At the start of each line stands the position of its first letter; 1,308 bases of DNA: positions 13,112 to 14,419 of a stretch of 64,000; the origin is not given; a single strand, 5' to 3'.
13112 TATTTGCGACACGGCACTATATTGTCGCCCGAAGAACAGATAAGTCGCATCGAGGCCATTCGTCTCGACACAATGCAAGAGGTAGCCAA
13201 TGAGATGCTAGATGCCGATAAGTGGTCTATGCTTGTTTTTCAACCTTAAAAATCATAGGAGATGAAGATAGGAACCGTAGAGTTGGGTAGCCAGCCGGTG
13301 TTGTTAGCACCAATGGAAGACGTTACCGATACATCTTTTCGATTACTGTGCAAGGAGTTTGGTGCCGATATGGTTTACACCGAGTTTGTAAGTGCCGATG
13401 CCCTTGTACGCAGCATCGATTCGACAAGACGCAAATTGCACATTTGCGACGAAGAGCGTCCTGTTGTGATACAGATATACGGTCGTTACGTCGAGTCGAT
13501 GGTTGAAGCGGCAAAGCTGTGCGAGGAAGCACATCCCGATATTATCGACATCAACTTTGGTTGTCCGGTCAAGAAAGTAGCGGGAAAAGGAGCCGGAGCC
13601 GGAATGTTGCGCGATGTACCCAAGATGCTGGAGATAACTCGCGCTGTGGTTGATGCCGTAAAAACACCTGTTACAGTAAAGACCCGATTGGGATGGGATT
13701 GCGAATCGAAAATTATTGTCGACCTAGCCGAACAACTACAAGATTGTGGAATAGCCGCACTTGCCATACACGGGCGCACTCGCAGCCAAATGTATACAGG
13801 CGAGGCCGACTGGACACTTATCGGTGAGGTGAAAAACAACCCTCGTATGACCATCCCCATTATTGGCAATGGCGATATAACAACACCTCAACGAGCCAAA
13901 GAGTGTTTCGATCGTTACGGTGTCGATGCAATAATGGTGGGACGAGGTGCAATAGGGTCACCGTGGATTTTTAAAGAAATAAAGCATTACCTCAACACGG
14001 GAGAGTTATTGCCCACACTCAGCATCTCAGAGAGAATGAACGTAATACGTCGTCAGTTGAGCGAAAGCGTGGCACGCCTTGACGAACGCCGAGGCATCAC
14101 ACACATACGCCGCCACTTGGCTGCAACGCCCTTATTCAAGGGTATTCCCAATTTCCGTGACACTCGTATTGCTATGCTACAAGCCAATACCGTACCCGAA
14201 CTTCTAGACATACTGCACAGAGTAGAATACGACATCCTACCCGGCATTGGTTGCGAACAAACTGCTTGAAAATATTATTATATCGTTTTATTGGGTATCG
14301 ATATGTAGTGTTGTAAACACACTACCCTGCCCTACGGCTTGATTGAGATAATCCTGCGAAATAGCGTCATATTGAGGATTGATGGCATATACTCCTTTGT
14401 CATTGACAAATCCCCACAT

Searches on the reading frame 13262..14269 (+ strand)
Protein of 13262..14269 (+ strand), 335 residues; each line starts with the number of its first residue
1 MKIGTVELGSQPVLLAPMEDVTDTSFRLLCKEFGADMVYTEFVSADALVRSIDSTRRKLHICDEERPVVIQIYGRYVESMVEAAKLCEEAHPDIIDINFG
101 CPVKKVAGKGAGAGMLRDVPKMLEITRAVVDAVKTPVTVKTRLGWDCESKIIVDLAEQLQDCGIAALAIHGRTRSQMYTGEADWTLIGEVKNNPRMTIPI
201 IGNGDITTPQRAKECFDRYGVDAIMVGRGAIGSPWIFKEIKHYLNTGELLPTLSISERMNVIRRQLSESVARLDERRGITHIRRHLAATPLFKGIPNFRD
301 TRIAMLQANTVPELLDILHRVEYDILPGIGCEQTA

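Call 6: search_protein_families(library=pfam, proteins=[window:13262-14269:+], max_evalue=0.01)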
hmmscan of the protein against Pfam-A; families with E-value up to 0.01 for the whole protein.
window:13262-14269:+ (335 aa): 3 families
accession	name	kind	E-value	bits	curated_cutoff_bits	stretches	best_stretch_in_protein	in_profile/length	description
PF01207.24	Dus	-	7.7e-89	298.3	20.4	1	14-299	1-286/311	Dihydrouridine synthase (Dus)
PF01180.27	DHO_dh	-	1.6e-06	27.9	27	0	64-174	93-196/291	Dihydroorotate dehydrogenase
PF04131.20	NanE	-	0.00022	20.9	27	1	169-231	120-176/192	Putative N-acetylmannosamine-6-phosphate epimerase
